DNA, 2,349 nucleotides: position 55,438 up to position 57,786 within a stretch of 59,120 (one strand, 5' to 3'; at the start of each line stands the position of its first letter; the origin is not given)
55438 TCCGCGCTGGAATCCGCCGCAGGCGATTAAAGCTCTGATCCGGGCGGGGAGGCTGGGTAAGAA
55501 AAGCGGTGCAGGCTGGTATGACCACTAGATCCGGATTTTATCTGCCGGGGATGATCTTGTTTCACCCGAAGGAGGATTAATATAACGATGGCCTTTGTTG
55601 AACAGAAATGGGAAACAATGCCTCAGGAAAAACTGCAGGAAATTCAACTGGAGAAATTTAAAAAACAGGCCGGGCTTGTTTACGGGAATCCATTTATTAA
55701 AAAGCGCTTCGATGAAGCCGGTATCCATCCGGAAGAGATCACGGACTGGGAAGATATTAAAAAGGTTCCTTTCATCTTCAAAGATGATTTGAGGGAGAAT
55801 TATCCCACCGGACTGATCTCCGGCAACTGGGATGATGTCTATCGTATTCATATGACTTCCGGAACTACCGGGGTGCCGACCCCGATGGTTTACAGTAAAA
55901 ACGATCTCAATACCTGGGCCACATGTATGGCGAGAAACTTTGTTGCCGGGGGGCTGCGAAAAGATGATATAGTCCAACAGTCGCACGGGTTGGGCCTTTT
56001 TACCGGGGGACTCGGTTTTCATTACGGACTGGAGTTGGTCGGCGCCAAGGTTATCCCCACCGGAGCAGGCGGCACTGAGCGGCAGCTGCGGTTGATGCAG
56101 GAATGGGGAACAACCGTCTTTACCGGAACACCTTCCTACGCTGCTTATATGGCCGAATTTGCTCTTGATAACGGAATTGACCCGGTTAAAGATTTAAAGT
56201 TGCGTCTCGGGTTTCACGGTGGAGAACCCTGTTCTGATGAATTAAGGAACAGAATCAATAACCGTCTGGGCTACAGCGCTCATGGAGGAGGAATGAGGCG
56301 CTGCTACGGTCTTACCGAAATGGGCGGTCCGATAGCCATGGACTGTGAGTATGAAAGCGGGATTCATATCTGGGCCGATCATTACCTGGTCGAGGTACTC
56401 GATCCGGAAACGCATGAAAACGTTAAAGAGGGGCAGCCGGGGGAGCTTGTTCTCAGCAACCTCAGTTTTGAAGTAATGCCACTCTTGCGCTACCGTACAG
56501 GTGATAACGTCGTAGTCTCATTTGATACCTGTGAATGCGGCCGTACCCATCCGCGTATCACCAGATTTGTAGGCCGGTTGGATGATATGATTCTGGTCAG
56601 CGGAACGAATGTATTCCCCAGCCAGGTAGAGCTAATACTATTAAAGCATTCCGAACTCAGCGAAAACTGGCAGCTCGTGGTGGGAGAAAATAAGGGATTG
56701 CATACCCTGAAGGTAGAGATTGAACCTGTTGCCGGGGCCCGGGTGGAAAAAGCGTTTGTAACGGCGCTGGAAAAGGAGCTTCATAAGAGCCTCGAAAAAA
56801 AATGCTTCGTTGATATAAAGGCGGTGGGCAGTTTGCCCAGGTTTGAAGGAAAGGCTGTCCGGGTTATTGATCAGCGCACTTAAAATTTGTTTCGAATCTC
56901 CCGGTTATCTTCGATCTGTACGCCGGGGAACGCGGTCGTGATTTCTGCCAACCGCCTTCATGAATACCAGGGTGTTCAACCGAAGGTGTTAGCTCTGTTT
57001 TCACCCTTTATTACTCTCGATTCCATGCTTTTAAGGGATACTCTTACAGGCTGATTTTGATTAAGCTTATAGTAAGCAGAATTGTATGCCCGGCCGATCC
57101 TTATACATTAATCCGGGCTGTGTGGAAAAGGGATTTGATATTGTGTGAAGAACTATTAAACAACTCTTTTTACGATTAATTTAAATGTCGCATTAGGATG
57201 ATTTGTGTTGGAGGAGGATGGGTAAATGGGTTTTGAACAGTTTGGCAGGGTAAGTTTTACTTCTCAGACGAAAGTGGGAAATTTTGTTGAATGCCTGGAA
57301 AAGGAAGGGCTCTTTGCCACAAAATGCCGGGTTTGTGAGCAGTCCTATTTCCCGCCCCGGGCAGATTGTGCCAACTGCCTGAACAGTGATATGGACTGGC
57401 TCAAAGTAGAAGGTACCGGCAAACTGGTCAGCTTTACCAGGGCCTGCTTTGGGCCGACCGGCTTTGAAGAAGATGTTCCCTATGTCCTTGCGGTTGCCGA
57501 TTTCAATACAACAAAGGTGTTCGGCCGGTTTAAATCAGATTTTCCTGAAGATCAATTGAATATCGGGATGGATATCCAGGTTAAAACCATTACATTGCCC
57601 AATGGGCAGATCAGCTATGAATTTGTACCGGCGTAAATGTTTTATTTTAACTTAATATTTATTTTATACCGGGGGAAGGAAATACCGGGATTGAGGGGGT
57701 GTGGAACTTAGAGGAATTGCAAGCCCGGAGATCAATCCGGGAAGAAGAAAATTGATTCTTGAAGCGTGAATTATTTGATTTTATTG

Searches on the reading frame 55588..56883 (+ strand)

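Call 39: search_protein_families(library=ncbifam, proteins=[window:55588-56883:+])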
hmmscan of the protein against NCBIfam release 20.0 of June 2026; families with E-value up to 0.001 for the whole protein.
window:55588-56883:+ (431 aa): 48 families (the best 25 are shown)
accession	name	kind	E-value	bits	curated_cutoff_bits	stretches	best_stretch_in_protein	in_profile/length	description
NF041878.1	paak_haloarch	equivalog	7.9e-113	377.2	700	1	6-430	3-427/427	phenylacetate--CoA ligase PaaK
TIGR02155.1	PA_CoA_ligase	equivalog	3.4e-104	348.7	646.3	1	9-430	1-422/422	phenylacetate--CoA ligase PaaK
NF053551.1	FlxY_rubin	equivalog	1.7e-54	185.1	520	1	10-411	3-400/424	flexirubin biosynthesis putative acyl-CoA ligase FlxY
NF045666.1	DVU1553_fam_AMP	equivalog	2.8e-42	145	300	1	9-331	16-331/331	DVU_1553 family AMP-dependent CoA ligase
TIGR03335.1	F390_ftsA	equivalog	3.5e-39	134.8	458.7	1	4-385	2-387/445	coenzyme F390 synthetase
NF041217.1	BagE_FevW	exception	4.3e-35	121.5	800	1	55-416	42-392/424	bagremycin/ferroverdin synthetase BagE/FevW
TIGR02262.1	benz_CoA_lig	subfamily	3.5e-16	59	375.25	1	83-417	162-493/508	benzoate-CoA ligase family protein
NF005307.0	PRK06839.1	equivalog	1.3e-12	47.2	748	1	67-367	134-427/496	o-succinylbenzoate--CoA ligase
NF004837.0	PRK06187.1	subfamily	3.2e-12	45.5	476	1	81-253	169-331/531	long-chain-fatty-acid--CoA ligase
TIGR01733.1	AA-adenyl-dom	subfamily_domain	3.1e-10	39.4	317.4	1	82-289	120-324/409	amino acid adenylation domain-containing protein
NF004114.0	PRK05605.1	equivalog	3.3e-09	35.6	766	1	79-374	218-512/575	long-chain-fatty-acid--CoA ligase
NF009233.0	PRK12583.1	subfamily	9e-09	34.2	832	1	42-359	164-478/558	fatty acid CoA ligase family protein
NF005801.1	PRK07656.1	equivalog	2.4e-08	33.1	657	0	326-360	398-432/500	FadD3 family acyl-CoA ligase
NF006181.0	PRK08314.1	subfamily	3.9e-08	32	705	1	62-360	184-481/563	long-chain-fatty-acid--CoA ligase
NF004822.0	PRK06178.1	equivalog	9.8e-08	31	782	1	269-359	403-496/571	acyl-CoA synthetase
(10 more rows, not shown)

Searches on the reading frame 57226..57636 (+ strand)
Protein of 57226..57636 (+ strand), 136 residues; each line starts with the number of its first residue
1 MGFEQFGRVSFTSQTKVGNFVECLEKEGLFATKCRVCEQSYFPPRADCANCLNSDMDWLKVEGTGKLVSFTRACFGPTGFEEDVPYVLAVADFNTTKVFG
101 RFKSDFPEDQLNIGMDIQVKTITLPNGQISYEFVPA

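Call 12: search_protein_families(library=pfam, proteins=[window:57226-57636:+])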
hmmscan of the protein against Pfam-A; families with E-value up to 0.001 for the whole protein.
window:57226-57636:+ (136 aa): 2 families
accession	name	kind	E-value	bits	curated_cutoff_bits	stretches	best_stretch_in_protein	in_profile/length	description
PF01796.24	OB_ChsH2_C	-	2.1e-08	34.4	27.1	1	58-119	1-62/65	ChsH2, C-terminal OB-fold domain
PF12172.15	zf-ChsH2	-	3.1e-08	33.7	23.2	1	29-56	9-36/37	ChsH2, rubredoxin-like zinc ribbon domain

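Call 13: find_encoding_contigs(protein=window:57226-57636:+, flank=10000, max_places=10)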
Protein window:57226-57636:+ (136 aa): 5 contigs read that carry it; 4 places shown.
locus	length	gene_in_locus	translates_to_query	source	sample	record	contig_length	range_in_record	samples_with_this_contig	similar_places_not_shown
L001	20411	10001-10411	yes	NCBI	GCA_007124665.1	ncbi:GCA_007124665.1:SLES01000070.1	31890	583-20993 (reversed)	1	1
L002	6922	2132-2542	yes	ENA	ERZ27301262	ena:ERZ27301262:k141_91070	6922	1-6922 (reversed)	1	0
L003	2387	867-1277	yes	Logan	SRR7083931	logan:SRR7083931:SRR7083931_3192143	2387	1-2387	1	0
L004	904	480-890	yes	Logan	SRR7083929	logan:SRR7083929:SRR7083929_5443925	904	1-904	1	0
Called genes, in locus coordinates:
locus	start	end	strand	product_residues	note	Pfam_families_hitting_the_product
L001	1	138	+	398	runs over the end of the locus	PF06050:HGD-D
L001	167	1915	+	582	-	PF01855:POR_N, PF12797:Fer4_2 (faint), PF02775:TPP_enzyme_C, PF00037:Fer4, PF12837:Fer4_6 (weak)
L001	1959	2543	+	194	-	PF01558:POR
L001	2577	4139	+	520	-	PF00501:AMP-binding, PF13193:AMP-binding_C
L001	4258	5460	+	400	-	PF07690:MFS_1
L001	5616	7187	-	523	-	PF00501:AMP-binding, PF13193:AMP-binding_C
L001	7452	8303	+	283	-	PF02737:3HCDH_N, PF03446:NAD_binding_2 (faint), PF00725:3HCDH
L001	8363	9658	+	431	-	PF00501:AMP-binding, PF14535:AMP-binding_C_2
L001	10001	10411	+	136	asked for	PF12172:zf-ChsH2, PF01796:OB_ChsH2_C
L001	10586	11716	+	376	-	PF00378:ECH_1, PF16113:ECH_2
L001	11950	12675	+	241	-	PF00378:ECH_1, PF16113:ECH_2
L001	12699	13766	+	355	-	PF08240:ADH_N, PF00107:ADH_zinc_N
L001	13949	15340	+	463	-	PF07992:Pyr_redox_2, PF01266:DAO (faint), PF03486:HI0933_like (faint), PF13738:Pyr_redox_3 (weak), PF00070:Pyr_redox, PF00890:FAD_binding_2 (faint), PF13450:NAD_binding_8 (faint), PF18267:Rubredoxin_C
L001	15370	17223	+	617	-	PF02730:AFOR_N, PF01314:AFOR_C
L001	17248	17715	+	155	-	PF14697:Fer4_21 (faint), PF12837:Fer4_6 (faint), PF13237:Fer4_10 (faint), PF12797:Fer4_2 (faint), PF13247:Fer4_11, PF12838:Fer4_7 (weak), PF00037:Fer4 (weak), PF13187:Fer4_9 (weak), +1 more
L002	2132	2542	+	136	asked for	PF12172:zf-ChsH2, PF01796:OB_ChsH2_C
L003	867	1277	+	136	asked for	PF12172:zf-ChsH2, PF01796:OB_ChsH2_C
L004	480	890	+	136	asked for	PF12172:zf-ChsH2, PF01796:OB_ChsH2_C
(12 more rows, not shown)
